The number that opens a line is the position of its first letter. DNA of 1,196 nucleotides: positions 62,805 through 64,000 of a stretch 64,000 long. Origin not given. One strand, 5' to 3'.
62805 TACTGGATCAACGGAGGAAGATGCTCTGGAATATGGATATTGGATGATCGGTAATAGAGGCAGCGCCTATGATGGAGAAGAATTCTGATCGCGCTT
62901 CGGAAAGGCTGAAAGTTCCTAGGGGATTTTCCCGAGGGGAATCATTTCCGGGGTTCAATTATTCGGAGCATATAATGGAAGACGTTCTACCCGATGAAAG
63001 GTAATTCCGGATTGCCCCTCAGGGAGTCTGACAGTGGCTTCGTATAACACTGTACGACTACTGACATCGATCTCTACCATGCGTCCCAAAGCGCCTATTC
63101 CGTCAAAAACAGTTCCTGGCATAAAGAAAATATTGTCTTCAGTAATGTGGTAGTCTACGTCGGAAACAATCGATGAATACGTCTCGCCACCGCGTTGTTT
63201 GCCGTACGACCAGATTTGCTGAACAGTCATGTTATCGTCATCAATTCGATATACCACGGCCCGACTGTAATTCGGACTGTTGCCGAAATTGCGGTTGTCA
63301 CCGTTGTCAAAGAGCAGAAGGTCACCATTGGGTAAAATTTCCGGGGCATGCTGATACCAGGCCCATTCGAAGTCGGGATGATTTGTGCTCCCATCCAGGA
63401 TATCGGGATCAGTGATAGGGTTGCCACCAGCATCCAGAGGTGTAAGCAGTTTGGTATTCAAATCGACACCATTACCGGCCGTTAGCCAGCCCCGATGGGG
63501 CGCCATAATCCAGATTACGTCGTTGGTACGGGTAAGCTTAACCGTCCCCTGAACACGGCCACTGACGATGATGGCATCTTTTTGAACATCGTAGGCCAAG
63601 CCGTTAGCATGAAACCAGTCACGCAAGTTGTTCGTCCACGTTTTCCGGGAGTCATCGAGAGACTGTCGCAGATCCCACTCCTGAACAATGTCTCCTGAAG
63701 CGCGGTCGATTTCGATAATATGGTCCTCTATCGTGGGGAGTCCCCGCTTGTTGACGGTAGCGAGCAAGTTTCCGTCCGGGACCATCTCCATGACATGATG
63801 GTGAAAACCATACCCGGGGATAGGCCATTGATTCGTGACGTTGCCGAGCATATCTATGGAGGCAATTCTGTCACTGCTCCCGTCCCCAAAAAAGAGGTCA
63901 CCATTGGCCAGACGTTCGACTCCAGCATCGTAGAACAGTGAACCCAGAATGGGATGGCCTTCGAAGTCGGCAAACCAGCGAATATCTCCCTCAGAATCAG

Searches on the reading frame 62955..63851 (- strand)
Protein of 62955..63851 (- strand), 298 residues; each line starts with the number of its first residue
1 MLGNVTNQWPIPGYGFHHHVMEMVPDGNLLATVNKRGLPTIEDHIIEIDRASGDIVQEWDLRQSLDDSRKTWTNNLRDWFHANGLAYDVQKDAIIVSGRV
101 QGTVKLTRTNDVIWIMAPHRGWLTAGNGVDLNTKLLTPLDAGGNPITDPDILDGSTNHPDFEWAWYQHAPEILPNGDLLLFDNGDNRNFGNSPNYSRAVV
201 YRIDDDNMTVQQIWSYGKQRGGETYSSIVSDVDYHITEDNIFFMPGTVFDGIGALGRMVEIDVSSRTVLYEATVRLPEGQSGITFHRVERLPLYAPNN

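Call 58: search_protein_families(library=pfam, proteins=[window:62955-63851:-], max_evalue=0.01)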
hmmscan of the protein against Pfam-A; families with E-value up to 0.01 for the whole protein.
window:62955-63851:- (298 aa): 2 families
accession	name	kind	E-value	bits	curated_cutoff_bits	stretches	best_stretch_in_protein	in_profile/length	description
PF05935.17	Arylsulfotrans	-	6.7e-70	236.4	24.2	1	1-275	76-364/374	Arylsulfotransferase (ASST)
PF14269.12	Arylsulfotran_2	-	0.00026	20.9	27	0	18-116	60-182/301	Arylsulfotransferase (ASST)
